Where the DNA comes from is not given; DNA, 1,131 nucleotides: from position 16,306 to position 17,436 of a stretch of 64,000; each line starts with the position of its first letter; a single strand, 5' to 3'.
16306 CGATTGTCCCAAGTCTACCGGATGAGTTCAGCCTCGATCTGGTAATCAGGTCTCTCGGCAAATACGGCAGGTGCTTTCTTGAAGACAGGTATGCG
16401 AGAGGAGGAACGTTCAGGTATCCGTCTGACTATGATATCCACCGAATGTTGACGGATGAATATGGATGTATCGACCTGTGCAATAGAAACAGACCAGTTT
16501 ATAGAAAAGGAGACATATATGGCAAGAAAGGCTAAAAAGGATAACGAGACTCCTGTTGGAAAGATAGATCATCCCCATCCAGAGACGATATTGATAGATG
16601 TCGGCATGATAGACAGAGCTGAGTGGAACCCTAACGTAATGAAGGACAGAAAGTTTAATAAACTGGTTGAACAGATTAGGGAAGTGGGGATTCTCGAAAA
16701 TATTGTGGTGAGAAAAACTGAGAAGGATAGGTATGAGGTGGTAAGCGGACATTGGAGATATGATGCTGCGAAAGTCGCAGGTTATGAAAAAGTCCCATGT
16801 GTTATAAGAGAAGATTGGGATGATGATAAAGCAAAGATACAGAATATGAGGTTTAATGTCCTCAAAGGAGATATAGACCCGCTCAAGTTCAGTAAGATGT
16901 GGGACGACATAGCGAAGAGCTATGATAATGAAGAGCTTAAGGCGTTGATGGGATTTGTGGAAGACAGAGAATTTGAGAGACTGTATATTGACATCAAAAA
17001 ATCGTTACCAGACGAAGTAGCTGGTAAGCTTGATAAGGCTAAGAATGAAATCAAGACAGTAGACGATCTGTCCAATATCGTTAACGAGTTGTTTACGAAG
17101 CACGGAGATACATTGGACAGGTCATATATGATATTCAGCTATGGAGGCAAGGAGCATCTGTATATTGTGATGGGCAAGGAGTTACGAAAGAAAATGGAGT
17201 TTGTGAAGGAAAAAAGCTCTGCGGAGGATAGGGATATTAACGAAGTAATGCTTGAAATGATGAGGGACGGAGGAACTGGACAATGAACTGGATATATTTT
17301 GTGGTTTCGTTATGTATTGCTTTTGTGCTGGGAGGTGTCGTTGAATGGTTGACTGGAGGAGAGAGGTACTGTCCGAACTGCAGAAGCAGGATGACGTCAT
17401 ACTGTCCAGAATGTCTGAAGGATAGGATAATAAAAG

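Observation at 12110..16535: Second phage-borne glycan-modification cassette: LmbE deacetylase, WbqC-like, two methyltransferases, GT-B enzyme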

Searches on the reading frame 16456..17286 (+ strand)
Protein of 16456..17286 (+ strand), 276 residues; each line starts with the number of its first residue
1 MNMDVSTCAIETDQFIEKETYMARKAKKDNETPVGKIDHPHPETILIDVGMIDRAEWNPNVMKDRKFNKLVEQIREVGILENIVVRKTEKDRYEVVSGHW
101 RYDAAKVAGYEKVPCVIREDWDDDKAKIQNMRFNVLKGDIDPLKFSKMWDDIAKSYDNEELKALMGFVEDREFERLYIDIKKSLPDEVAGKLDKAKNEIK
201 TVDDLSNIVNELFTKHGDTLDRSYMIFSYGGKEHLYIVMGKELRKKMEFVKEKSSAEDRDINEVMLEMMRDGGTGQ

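Call 4: search_protein_families(library=pfam, proteins=[window:16456-17286:+], max_evalue=0.01)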
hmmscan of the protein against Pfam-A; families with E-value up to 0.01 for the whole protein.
window:16456-17286:+ (276 aa): 1 family
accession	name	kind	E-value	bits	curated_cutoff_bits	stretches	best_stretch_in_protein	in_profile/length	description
PF02195.25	ParB_N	-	3.1e-16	59.6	26.3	1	47-126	6-86/95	ParB N-terminal domain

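Call 5: search_protein_families(library=phrogs, proteins=[window:16456-17286:+], max_evalue=0.01)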
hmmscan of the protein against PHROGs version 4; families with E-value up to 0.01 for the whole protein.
window:16456-17286:+ (276 aa): 25 families
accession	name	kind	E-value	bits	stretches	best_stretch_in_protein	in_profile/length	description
phrog_26387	-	DNA, RNA and nucleotide metabolism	7.2e-63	213.3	1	43-272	9-241/252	ParB-like partition nuclease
phrog_4715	-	DNA, RNA and nucleotide metabolism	3.9e-20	72.8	1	44-206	147-302/630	ParB-like partition protein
phrog_498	-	other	7.9e-18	65.3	1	18-178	9-173/633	DNA methyltransferase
phrog_7405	-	unknown function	3.6e-16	60.6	1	45-189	25-165/250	-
phrog_620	-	DNA, RNA and nucleotide metabolism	4.7e-15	57.3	1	43-174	8-144/217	ParB-like partition protein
phrog_6218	-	DNA, RNA and nucleotide metabolism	2.4e-14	54.3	1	66-131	26-92/506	ParB-like partition protein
phrog_3264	-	DNA, RNA and nucleotide metabolism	1.6e-13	52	1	41-131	46-135/337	ParB-like partition protein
phrog_723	-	DNA, RNA and nucleotide metabolism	1.5e-11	45.5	1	43-186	12-150/223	ParB-like partition protein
phrog_930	-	DNA, RNA and nucleotide metabolism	2.8e-10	41.4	1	57-205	20-169/223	ParB-like partition protein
phrog_9353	-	unknown function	7.3e-10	40.1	1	41-238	8-222/245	-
phrog_2159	-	DNA, RNA and nucleotide metabolism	1.1e-09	39.2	1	15-154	32-178/365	ParB-like partition protein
phrog_8071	-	DNA, RNA and nucleotide metabolism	1.8e-08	35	1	51-157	14-115/389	ParB-like partition protein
phrog_1033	-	DNA, RNA and nucleotide metabolism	1.9e-08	35.5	1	30-131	26-127/334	ParB-like partition protein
phrog_940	-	DNA, RNA and nucleotide metabolism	2.2e-08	34.8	1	47-183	9-127/388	nuclease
phrog_3951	-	unknown function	8.7e-08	33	1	47-124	21-102/301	-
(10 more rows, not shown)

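Call 71: search_solved_structures(query=window:16519-17286:+, max_evalue=0.1, show_alignments=2)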
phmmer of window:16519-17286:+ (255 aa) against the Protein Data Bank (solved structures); distinct sequences matched with E-value up to 0.1: 15.
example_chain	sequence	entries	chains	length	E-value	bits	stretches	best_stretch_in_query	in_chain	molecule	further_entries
6sdk_A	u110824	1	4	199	9.4e-10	41.9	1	42-138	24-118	Stage 0 sporulation protein J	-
7ol9_A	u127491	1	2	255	1.7e-08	37.7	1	6-108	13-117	Nucleoid occlusion protein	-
1vz0_A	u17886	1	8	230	2.2e-08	37.4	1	43-131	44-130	Chromosome-partitioning protein Spo0J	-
7bnk_A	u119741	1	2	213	1.4e-07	34.8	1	31-131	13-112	ParB family protein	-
7bnr_A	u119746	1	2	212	2e-07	34.2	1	41-131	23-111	ParB family protein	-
7o0n_A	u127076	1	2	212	2.6e-07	33.9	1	31-131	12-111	ParB family protein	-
7nfu_A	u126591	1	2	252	3.7e-07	33.4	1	30-136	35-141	Nucleoid occlusion protein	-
7ng0_A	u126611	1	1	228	4.3e-07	33.2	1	35-136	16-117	Nucleoid occlusion protein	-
4umk_A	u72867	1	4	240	2.3e-06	30.8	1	39-140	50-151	PROBABLE CHROMOSOME-PARTITIONING PROTEIN PARB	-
6t1f_A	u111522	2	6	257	1.1e-05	28.5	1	41-139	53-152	Chromosome-partitioning protein ParB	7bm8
8qa8_A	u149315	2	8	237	0.0038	20.2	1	45-115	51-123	Transcriptional repressor protein KorB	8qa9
5x0e_A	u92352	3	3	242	0.012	18.6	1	26-122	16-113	Free serine kinase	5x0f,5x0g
5x0j_A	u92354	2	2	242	0.015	18.3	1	26-122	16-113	Free serine kinase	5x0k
5x0b_A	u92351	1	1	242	0.015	18.2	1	26-122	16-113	Free serine kinase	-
1vk1_A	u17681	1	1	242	0.053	16.5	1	41-122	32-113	Conserved hypothetical protein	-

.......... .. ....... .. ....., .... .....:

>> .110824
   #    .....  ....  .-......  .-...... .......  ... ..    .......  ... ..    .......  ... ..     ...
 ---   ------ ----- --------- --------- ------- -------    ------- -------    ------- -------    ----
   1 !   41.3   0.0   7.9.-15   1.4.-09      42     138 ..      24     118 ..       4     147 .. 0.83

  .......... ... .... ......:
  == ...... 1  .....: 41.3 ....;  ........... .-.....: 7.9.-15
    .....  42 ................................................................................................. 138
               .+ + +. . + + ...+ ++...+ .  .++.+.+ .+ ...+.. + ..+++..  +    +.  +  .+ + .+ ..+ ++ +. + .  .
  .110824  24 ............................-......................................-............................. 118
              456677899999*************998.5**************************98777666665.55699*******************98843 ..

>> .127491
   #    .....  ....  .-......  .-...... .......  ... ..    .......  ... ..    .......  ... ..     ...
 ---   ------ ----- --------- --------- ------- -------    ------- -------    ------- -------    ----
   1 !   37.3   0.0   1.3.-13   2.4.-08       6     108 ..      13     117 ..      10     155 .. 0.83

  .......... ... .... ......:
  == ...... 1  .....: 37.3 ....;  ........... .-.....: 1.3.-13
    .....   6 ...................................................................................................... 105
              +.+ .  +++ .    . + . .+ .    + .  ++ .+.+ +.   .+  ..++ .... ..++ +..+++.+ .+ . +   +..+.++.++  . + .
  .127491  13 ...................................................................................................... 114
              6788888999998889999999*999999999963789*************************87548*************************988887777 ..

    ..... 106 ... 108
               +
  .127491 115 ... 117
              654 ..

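Call 73: search_solved_structures(query=window:16519-17286:+, max_evalue=0.000001, show_alignments=5)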
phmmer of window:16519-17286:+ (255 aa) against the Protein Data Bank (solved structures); distinct sequences matched with E-value up to 0.000001: 8.
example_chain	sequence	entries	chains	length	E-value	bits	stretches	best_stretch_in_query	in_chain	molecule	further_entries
6sdk_A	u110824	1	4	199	9.4e-10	41.9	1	42-138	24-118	Stage 0 sporulation protein J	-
7ol9_A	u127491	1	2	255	1.7e-08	37.7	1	6-108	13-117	Nucleoid occlusion protein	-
1vz0_A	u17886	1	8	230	2.2e-08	37.4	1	43-131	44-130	Chromosome-partitioning protein Spo0J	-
7bnk_A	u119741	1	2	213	1.4e-07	34.8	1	31-131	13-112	ParB family protein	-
7bnr_A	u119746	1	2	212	2e-07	34.2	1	41-131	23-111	ParB family protein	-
7o0n_A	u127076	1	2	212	2.6e-07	33.9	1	31-131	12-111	ParB family protein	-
7nfu_A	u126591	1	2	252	3.7e-07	33.4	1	30-136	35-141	Nucleoid occlusion protein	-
7ng0_A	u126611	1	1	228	4.3e-07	33.2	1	35-136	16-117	Nucleoid occlusion protein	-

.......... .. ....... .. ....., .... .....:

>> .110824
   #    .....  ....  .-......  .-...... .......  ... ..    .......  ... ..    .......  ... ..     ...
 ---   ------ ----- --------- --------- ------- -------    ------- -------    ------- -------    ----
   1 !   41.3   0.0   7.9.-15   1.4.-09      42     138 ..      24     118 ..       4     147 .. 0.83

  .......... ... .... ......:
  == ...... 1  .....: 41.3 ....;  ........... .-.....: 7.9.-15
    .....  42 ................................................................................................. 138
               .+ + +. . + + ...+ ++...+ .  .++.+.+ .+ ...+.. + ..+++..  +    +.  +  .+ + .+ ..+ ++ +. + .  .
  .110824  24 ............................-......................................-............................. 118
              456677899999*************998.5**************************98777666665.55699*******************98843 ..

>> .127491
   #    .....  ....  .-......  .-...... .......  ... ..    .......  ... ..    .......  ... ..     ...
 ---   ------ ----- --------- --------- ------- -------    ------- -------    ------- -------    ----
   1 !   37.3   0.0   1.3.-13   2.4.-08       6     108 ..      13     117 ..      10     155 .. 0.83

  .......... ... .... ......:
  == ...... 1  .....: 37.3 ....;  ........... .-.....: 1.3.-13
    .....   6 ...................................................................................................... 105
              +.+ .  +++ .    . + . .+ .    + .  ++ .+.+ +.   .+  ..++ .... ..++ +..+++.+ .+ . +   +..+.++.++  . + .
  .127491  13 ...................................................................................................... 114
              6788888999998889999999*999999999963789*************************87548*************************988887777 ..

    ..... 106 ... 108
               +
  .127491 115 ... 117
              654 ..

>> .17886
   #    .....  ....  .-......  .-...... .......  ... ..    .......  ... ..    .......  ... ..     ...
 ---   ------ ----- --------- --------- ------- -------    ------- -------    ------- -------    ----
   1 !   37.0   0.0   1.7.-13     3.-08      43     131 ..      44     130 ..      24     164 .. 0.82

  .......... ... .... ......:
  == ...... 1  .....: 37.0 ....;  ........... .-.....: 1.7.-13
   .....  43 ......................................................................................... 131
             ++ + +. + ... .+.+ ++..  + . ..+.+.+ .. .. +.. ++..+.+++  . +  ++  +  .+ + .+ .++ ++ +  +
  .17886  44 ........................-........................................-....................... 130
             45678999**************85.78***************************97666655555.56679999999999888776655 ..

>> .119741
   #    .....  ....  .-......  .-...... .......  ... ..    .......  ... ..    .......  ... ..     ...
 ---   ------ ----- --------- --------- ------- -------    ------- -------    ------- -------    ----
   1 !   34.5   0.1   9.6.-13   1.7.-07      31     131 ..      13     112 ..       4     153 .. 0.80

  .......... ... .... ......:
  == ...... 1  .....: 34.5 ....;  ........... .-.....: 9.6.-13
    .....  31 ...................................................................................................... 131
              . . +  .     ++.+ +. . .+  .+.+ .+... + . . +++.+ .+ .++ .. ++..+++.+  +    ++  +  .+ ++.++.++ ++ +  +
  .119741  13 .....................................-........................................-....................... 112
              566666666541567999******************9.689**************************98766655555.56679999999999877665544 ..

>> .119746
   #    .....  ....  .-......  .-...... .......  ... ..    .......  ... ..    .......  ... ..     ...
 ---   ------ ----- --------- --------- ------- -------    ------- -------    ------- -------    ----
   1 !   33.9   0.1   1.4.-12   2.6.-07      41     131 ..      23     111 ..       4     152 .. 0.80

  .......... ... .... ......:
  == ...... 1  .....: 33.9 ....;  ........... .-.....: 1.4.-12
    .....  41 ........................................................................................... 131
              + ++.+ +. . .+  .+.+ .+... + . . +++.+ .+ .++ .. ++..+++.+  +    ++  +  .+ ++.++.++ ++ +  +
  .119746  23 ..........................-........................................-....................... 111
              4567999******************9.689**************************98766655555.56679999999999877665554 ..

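Call 86: find_homologous_proteins(query=window:16519-17286:+, max_evalue=0.00001)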
Query window:16519-17286:+ (255 aa): 17 proteins with E <= 0.00001 among 638 candidates.
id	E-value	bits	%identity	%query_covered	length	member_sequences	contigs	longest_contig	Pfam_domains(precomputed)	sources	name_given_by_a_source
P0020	4.5e-165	565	100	100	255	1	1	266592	PF02195.27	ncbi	ncbi:MAG: ParB N-terminal domain-containing protein [Thermodesulfobacteriota bacterium]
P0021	4.0e-96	340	66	90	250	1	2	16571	PF02195.27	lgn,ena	-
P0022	3.9e-86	307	61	90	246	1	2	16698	PF02195.27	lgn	-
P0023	1.9e-61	226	50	80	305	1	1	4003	PF02195.27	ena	-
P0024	5.2e-61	225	46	85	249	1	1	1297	PF02195.27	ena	-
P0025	5.3e-61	225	46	85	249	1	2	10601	PF02195.27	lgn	-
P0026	2.4e-58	216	45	78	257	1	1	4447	PF02195.27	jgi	-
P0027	8.6e-58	214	44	89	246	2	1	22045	PF02195.27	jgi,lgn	jgi:hypothetical protein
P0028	2.3e-57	213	42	94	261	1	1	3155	PF02195.27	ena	-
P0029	2.1e-47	180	44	80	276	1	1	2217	PF02195.27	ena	-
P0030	5.5e-47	179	44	75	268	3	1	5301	PF02195.27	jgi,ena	-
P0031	1.0e-46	178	39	83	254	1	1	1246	PF02195.27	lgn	-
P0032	3.2e-46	176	42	77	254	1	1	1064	PF02195.27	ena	-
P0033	5.0e-42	162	39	85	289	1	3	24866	PF02195.27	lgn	-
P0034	1.6e-34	138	36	90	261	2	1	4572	PF02195.27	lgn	-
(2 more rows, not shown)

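Call 88: find_encoding_contigs(protein=P0033, flank=10000, max_places=2)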
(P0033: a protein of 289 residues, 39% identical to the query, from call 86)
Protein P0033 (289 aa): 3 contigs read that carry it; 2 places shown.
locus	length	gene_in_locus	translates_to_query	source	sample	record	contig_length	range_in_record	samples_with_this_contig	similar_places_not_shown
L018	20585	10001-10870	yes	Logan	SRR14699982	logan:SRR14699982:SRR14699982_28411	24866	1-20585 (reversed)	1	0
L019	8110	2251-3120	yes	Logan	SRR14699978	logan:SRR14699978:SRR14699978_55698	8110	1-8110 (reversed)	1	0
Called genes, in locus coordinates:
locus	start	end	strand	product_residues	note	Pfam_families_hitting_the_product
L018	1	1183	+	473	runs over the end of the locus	-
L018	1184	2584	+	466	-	-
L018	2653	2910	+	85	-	-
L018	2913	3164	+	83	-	-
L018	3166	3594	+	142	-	-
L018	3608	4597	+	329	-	PF00072:Response_reg, PF01339:CheB_methylest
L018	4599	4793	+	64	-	-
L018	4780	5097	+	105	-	-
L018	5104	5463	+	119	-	PF24042:DUF7351 (weak)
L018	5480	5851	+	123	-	-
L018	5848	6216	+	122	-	-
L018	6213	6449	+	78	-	-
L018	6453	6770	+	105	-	-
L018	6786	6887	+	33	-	-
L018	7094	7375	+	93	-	-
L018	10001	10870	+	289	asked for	PF02195:ParB_N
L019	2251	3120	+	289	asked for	PF02195:ParB_N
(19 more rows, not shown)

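Call 89: find_encoding_contigs(protein=P0027, flank=10000, max_places=2)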
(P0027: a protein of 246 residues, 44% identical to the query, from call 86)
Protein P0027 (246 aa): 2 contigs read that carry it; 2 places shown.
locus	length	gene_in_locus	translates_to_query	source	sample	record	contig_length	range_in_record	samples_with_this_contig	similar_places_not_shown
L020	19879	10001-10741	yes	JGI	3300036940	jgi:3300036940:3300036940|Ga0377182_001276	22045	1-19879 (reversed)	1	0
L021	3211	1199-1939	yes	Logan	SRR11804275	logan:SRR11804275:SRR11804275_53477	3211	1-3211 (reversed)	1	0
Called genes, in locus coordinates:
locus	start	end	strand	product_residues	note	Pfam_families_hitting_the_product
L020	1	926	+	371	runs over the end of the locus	PF00154:RecA_N, PF06745:ATPase (weak), PF00154:RecA_N, PF21096:RecA_C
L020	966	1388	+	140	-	-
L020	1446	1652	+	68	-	-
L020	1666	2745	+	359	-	PF06067:DUF932 (weak)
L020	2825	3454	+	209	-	PF04545:Sigma70_r4 (weak)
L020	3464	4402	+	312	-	-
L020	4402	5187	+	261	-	-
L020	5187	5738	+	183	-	-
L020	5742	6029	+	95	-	PF04232:SpoVS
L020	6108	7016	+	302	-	-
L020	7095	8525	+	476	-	PF00534:Glycos_transf_1 (weak)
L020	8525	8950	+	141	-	-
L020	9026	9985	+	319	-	-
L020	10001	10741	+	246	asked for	PF02195:ParB_N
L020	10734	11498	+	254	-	PF02195:ParB_N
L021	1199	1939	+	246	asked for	PF02195:ParB_N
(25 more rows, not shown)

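Call 90: find_encoding_contigs(protein=P0025, flank=10000, max_places=2)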
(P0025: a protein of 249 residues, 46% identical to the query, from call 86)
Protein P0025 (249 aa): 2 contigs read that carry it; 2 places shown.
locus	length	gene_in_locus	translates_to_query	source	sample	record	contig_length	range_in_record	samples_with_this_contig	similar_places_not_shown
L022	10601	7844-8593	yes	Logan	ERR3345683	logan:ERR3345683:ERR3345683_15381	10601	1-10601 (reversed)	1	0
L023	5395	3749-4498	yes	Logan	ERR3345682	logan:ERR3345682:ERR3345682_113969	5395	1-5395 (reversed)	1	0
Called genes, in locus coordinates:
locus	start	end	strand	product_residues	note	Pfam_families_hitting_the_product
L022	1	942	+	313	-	?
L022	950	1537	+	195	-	-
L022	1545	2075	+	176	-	-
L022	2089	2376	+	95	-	PF04232:SpoVS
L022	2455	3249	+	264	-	-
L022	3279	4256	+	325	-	PF01073:3Beta_HSD, PF01370:Epimerase, PF02719:Polysacc_synt_2, PF04321:RmlD_sub_bind, PF05368:NmrA, PF08659:KR, PF13460:NAD_binding_10, PF16363:GDP_Man_Dehyd, +2 more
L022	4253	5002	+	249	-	PF01370:Epimerase (weak)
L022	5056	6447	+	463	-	-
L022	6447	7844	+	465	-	-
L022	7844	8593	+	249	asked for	PF02195:ParB_N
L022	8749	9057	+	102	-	-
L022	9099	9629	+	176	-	-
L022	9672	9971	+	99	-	-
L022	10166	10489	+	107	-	-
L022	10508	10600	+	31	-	?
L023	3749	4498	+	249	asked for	PF02195:ParB_N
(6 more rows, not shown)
